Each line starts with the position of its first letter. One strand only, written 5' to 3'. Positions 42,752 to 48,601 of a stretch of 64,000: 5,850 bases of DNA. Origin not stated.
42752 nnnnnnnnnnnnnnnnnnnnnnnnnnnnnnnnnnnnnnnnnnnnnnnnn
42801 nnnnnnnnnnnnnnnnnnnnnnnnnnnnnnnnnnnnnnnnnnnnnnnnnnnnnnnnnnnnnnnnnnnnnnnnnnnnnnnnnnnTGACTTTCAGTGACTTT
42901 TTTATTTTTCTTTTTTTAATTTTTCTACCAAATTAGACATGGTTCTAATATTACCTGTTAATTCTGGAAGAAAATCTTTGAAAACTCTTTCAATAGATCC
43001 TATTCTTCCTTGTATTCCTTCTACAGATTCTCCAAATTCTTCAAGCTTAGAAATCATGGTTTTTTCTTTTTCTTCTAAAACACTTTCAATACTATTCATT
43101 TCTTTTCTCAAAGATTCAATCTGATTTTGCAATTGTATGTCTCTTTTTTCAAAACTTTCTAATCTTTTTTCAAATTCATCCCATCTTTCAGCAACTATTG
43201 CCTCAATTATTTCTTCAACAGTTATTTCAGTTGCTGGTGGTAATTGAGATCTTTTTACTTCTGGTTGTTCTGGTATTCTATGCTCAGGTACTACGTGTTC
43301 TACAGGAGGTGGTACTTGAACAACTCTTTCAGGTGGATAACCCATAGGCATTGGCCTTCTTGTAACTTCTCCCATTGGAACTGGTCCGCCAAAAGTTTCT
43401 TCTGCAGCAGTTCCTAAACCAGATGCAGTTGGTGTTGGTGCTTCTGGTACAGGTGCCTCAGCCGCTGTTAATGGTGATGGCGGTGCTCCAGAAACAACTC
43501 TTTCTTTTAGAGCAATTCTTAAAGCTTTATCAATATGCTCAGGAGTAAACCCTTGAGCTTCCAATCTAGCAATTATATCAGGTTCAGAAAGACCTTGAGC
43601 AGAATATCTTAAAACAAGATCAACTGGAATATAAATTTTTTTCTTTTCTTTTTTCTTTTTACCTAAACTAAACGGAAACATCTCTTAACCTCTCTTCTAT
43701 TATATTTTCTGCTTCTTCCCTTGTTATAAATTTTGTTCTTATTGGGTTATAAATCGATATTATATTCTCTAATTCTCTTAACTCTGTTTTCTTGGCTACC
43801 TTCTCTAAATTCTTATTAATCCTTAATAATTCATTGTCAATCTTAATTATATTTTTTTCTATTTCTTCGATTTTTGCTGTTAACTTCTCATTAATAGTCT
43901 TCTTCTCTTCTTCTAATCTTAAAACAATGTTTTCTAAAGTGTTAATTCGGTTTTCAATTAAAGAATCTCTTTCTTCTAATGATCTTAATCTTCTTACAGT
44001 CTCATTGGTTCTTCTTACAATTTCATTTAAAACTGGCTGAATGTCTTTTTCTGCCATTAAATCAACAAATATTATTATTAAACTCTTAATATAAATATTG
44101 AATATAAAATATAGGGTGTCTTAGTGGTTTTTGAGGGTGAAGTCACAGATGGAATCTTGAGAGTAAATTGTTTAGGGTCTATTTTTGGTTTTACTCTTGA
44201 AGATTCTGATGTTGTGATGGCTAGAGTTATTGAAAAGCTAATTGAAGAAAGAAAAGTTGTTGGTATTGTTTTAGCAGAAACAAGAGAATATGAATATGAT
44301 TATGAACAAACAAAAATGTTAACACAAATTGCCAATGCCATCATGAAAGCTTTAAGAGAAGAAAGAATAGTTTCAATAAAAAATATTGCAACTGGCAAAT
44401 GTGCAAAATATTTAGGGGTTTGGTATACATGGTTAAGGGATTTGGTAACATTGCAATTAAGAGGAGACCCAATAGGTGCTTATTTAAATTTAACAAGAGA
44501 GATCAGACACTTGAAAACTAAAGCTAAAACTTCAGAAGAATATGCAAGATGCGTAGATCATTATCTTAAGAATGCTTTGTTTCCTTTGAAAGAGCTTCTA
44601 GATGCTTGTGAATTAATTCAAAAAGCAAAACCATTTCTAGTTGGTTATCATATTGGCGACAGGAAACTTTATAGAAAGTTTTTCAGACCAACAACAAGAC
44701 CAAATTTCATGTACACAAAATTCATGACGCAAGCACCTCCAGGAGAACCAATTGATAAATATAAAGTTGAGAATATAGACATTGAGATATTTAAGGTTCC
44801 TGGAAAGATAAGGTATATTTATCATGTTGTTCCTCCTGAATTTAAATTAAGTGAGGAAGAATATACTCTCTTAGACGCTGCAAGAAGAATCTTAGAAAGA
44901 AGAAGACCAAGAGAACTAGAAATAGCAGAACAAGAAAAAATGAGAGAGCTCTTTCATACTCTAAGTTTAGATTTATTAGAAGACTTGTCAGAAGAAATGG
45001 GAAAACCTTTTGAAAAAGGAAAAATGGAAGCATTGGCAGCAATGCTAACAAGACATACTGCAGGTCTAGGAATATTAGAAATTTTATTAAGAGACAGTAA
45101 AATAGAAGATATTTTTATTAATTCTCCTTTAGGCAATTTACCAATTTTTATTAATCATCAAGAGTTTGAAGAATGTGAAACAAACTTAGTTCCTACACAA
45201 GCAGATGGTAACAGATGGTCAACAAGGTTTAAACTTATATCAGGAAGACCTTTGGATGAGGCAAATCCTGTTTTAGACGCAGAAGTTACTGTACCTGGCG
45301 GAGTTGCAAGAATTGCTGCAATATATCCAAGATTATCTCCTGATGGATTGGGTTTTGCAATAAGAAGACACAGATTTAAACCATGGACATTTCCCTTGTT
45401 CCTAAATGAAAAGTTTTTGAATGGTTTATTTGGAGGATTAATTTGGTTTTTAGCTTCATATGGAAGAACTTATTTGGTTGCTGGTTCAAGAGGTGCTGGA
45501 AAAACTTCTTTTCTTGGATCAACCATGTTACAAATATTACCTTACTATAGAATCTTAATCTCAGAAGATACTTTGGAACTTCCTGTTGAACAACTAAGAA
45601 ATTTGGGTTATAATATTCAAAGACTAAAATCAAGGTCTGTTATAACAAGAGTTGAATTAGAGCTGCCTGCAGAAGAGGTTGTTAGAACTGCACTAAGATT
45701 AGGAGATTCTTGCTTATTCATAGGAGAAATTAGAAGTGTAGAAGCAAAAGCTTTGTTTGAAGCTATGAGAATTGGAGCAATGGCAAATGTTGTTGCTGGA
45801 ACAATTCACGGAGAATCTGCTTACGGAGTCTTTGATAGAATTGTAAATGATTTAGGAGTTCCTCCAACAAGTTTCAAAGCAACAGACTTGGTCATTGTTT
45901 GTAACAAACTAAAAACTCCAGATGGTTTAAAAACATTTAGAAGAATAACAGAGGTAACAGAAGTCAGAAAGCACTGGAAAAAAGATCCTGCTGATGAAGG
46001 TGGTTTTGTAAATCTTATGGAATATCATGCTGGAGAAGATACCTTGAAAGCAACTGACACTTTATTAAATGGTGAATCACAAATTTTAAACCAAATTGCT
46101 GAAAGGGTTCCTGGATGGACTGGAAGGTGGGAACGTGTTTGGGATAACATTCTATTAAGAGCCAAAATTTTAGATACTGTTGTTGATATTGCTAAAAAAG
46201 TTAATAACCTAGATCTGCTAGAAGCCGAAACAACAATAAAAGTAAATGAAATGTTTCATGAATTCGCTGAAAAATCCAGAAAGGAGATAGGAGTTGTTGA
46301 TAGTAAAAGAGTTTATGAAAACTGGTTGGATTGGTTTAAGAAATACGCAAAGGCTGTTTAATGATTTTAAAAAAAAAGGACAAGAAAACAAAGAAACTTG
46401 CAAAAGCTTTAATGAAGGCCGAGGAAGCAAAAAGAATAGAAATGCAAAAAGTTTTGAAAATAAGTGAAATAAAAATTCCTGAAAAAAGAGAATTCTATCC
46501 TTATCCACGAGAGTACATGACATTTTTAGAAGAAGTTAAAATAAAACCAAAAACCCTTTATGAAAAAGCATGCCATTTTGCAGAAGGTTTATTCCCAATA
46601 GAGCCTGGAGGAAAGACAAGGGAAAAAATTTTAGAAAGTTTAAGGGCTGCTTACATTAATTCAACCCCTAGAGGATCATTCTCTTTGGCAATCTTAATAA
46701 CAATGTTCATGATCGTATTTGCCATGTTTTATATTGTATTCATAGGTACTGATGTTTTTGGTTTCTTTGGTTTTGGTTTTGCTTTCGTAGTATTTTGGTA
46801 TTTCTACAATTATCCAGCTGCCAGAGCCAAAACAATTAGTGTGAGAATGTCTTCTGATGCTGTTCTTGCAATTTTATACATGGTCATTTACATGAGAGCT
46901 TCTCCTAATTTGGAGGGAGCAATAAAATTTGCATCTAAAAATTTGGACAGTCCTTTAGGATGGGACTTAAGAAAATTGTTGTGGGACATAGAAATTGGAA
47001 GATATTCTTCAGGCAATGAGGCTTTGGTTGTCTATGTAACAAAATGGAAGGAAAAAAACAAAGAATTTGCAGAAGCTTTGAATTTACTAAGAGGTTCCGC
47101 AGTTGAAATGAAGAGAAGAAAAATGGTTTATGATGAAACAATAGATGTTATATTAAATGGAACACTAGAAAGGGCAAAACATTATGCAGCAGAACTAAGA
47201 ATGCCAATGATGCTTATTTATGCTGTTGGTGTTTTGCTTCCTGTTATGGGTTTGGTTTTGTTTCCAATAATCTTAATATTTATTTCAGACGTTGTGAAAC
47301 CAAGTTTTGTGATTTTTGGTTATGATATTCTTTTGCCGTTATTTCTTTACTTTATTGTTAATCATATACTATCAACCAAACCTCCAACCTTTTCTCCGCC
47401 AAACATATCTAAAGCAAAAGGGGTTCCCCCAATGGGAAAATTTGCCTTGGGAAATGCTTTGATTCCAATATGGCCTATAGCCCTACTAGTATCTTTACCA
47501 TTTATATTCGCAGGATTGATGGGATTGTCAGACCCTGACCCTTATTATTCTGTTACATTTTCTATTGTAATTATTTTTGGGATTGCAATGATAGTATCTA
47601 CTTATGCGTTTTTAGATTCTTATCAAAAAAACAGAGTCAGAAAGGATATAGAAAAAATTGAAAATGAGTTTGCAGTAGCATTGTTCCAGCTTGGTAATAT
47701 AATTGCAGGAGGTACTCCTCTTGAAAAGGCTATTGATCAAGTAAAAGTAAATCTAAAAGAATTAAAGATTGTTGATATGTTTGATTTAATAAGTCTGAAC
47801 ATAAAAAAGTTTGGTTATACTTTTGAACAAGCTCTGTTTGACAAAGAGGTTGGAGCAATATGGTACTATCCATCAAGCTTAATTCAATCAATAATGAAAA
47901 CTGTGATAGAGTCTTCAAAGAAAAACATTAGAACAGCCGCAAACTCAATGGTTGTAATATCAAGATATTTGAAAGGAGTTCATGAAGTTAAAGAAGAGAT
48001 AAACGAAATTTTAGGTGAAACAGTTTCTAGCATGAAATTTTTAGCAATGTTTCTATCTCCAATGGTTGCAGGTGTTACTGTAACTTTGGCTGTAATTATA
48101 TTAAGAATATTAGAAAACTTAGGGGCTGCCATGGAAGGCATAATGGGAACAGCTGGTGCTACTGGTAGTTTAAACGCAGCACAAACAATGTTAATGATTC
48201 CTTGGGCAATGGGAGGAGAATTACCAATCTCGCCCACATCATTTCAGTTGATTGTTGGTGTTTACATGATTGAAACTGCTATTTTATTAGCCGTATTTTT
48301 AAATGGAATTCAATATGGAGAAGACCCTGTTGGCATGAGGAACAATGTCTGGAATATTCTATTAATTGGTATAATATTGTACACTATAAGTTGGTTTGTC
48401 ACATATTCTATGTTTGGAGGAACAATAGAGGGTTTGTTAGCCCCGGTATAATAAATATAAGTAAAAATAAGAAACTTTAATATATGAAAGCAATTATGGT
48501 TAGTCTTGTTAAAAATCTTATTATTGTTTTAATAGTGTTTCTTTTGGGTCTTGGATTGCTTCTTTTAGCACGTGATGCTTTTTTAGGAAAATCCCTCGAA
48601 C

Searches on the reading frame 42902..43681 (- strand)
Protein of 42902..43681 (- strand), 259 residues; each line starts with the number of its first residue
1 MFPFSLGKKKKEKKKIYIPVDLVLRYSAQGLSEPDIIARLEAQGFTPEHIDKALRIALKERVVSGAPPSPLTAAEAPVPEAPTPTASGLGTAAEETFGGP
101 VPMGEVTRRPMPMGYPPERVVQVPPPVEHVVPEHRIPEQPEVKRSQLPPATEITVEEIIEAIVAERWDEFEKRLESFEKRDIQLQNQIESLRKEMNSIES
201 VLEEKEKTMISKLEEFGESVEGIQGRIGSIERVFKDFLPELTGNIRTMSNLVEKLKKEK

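Call 18: search_protein_families(library=pfam, proteins=[window:42902-43681:-], max_evalue=0.01)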
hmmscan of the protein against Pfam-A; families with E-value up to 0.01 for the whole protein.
window:42902-43681:- (259 aa): 6 families
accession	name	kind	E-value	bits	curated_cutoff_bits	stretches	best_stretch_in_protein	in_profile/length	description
PF23991.1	DUF7310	-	1.1e-05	26.3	40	1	161-209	26-74/83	Coiled-coil region of unknown function (DUF7310)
PF16331.10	TolA_bind_tri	-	0.0011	19.5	30.1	1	164-207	3-46/76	TolA binding protein trimerisation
PF00627.37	UBA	-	0.0018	18.5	22.4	0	33-57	2-26/37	UBA/TS-N domain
PF06160.17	EzrA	-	0.0054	15.5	39.6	0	165-239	108-182/557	Septation ring formation regulator, EzrA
PF14712.11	Snapin_Pallidin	-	0.007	17.2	29.6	1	168-231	16-82/89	Snapin/Pallidin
PF10372.14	CdaS_N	-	0.0086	16.6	27.2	0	182-226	12-56/69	Diadenylate cyclase CdaS, N-terminal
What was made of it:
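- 40624..44057 (.): Conserved upstream block: four small polytopic membrane proteins (40624-42883, +) and two divergently transcribed coiled-coil proteins (42902-44057, -). They are possible accessory parts of the machine. There are only weak coiled-coil Pfam hits (call 18).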

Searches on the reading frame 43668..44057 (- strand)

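Call 18: search_protein_families(library=pfam, proteins=[window:43668-44057:-], max_evalue=0.01)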
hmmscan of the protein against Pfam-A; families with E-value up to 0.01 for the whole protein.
window:43668-44057:- (129 aa): 1 family
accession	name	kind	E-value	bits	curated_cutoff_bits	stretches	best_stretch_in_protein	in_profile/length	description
PF01496.24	V_ATPase_I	-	2.3e-05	23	30.7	1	4-109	12-118/815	V-type ATPase 116kDa subunit family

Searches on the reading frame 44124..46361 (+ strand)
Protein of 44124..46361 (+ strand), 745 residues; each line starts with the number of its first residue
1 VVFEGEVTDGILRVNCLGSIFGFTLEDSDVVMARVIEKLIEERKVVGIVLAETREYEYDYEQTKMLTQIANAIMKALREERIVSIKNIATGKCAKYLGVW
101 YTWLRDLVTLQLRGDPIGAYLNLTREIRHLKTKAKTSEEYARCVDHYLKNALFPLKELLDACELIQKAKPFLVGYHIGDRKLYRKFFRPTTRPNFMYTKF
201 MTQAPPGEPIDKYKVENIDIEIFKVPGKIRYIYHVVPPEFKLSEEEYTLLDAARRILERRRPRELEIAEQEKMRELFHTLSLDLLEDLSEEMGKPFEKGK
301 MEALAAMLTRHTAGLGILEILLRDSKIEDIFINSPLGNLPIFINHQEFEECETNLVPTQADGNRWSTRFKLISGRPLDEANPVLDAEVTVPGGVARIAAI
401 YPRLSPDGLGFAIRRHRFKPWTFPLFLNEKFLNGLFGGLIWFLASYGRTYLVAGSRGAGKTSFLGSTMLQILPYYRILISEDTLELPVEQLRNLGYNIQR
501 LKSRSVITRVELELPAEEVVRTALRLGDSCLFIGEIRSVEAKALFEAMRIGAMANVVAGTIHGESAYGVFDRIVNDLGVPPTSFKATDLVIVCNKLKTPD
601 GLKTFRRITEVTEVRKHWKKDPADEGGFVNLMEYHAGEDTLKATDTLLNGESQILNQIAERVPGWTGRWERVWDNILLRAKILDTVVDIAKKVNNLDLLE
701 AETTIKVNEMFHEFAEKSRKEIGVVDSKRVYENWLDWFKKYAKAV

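Call 6: search_protein_families(library=pfam, proteins=[window:44124-46361:+], max_evalue=0.01)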
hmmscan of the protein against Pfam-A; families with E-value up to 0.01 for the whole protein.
window:44124-46361:+ (745 aa): 1 family
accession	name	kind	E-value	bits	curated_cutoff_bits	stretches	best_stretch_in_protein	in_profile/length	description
PF00437.27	T2SSE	-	5.4e-12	45.5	24.9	1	450-597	145-278/370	Type II/IV secretion system protein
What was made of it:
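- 44124..46361 (+): Secretion/assembly ATPase (745 aa) of the FlaI/TadA/VirB11 type. First gene of the + strand run. Pfam T2SSE E 5e-12 (call 6).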

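Call 48: search_protein_families(library=ncbifam, proteins=[window:44124-46361:+], max_evalue=0.1)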
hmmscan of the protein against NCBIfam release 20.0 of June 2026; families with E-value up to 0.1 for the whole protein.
window:44124-46361:+ (745 aa): 14 families
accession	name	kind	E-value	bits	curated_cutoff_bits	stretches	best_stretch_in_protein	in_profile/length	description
NF058587.1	archaellum_moto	equivalog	2.8e-37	128.7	550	1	217-689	39-502/527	archaellum flagellar ATPase motor FlaI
TIGR03819.1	heli_sec_ATPase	hypoth_equivalog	1.3e-28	100.2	373.15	1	285-573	22-297/340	TadA family conjugal transfer-associated ATPase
NF053672.1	bindosome_BasE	exception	2.1e-14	53.1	1000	1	316-608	139-424/512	bindosome assembly system ATPase subunit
TIGR02788.1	VirB11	equivalog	7.7e-12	44.8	249.95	1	447-575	144-264/308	P-type DNA transfer ATPase VirB11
TIGR02782.1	TrbB_P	equivalog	3.4e-09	36.4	304.55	1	371-615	63-294/303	P-type conjugative transfer ATPase TrbB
NF010469.0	PRK13894.1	subfamily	1.9e-08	34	508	1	373-576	78-267/320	conjugal transfer ATPase TrbB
NF041000.1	ATPase_ComGA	equivalog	5.5e-08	32.1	300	1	450-596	131-264/267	competence type IV pilus ATPase ComGA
NF053534.1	T4PilAsmATPsTfpB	equivalog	7.9e-06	24.5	850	1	451-596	340-471/584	type IV pilus assembly ATPase TfpB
NF010475.0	PRK13900.1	equivalog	9e-06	25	389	1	450-598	163-311/333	type IV secretion system ATPase VirB11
NF010425.0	PRK13851.1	equivalog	1.1e-05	24.5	461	1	447-618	162-325/344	type IV secretion system protein VirB11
NF007755.0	PRK10436.1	equivalog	0.00022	20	617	1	451-582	223-340/465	type II secretion system protein GspE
TIGR01420.1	pilT_fam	subfamily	0.00029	20.2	319.1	1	451-575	126-241/343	PilT/PilU family type 4a pilus ATPase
NF010407.0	PRK13833.1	subfamily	0.002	17.6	499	1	378-573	78-259/323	conjugal transfer protein TrbB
NF011556.0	PRK14981.2-2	equivalog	0.082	12.8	182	0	31-89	23-84/124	DNA-directed RNA polymerase subunit F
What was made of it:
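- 44124..46361 (+): NCBIfam best hits are FlaI at 2.8e-37 and TadA at 1.3e-28, both below the equivalog cut-offs (call 48).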

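Call 57: list_cluster_members(proteins=[P0001, window:44124-46361:+, window:57719-62089:+])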
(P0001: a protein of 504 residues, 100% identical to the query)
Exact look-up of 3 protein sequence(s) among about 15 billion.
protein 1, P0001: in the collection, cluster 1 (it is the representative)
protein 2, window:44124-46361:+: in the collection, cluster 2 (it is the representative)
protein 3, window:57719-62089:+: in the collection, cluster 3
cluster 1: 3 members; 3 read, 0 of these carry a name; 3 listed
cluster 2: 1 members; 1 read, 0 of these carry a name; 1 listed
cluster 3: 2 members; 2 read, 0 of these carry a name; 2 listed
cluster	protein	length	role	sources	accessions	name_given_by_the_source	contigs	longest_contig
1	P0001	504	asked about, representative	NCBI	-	-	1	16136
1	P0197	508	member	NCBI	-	-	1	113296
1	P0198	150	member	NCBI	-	-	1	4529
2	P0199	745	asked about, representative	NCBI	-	-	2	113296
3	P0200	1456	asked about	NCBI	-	-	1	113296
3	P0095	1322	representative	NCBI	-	-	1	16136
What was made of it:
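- Tried and rejected: (5) The cluster look-up gave no organism name for the window contig (call 57).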

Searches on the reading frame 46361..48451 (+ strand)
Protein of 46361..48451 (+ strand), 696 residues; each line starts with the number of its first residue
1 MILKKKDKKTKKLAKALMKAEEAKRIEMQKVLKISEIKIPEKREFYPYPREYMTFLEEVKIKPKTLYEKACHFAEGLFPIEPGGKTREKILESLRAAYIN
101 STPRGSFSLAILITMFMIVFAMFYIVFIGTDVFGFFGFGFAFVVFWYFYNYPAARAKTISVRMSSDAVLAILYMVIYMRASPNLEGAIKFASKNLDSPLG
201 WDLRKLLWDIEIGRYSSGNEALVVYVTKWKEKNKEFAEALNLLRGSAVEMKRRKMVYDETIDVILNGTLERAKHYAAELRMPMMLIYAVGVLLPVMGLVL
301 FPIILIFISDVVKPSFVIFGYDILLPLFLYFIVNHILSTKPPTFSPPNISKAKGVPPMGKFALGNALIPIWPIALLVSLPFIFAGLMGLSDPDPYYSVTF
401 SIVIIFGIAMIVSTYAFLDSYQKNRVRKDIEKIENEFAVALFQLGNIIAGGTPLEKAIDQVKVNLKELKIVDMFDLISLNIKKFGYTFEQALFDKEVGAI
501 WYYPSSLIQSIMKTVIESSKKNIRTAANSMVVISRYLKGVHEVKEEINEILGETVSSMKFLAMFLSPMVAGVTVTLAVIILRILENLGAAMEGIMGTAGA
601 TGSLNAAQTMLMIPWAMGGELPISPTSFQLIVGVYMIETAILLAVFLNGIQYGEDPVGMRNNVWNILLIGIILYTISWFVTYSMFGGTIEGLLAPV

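Call 6: search_protein_families(library=pfam, proteins=[window:46361-48451:+], max_evalue=0.01)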
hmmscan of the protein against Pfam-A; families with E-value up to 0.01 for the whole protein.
window:46361-48451:+ (696 aa): 1 family
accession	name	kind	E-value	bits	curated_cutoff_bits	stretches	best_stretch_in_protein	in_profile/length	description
PF00482.28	T2SSF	-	0.0048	17.3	25.2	0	171-302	2-125/125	Type II secretion system (T2SS), protein F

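Call 48: search_protein_families(library=ncbifam, proteins=[window:46361-48451:+], max_evalue=0.1)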
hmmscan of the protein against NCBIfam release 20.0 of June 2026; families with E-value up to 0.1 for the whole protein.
window:46361-48451:+ (696 aa): 0 families

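Call 59: search_solved_structures(query=A5, max_evalue=10)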
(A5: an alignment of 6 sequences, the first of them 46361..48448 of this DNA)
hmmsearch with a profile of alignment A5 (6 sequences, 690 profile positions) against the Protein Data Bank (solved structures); distinct sequences matched with E-value up to 10: 0.

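Call 60: search_protein_families(library=pfam, alignment_id=A5, max_evalue=1)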
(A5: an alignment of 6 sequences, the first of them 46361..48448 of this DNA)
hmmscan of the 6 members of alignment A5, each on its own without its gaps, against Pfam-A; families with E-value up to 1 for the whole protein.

A. member 1, window:46361-48448:+ (696 aa): 3 families
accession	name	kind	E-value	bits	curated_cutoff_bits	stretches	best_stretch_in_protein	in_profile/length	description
PF00482.28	T2SSF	-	0.0048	17.3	25.2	1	171-302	2-125/125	Type II secretion system (T2SS), protein F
PF15220.11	HILPDA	-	0.25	12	27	0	564-593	4-33/63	Hypoxia-inducible lipid droplet-associated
PF20040.4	DUF6442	-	0.91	10.2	25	1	106-178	26-98/102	Family of unknown function (DUF6442)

B. families by the number of members that match (of 6 scanned): 7 families
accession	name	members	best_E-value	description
PF00482.28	T2SSF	6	2.1e-06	Type II secretion system (T2SS), protein F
PF01810.24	LysE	1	0.0015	LysE type translocator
PF21515.2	Gp6_2nd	1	0.063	Baseplate wedge protein gp6, domain II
PF16316.10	DUF4956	1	0.079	Domain of unknown function (DUF4956)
PF15220.11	HILPDA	1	0.25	Hypoxia-inducible lipid droplet-associated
PF14235.11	DUF4337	1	0.7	Domain of unknown function (DUF4337)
PF20040.4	DUF6442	1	0.91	Family of unknown function (DUF6442)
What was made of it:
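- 46361..48451 (+): Polytopic membrane platform protein (696 aa), a divergent T2SSF/TadC/FlaJ type. It hits all 6 orthologues, best E 2e-6 (calls 6, 60).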
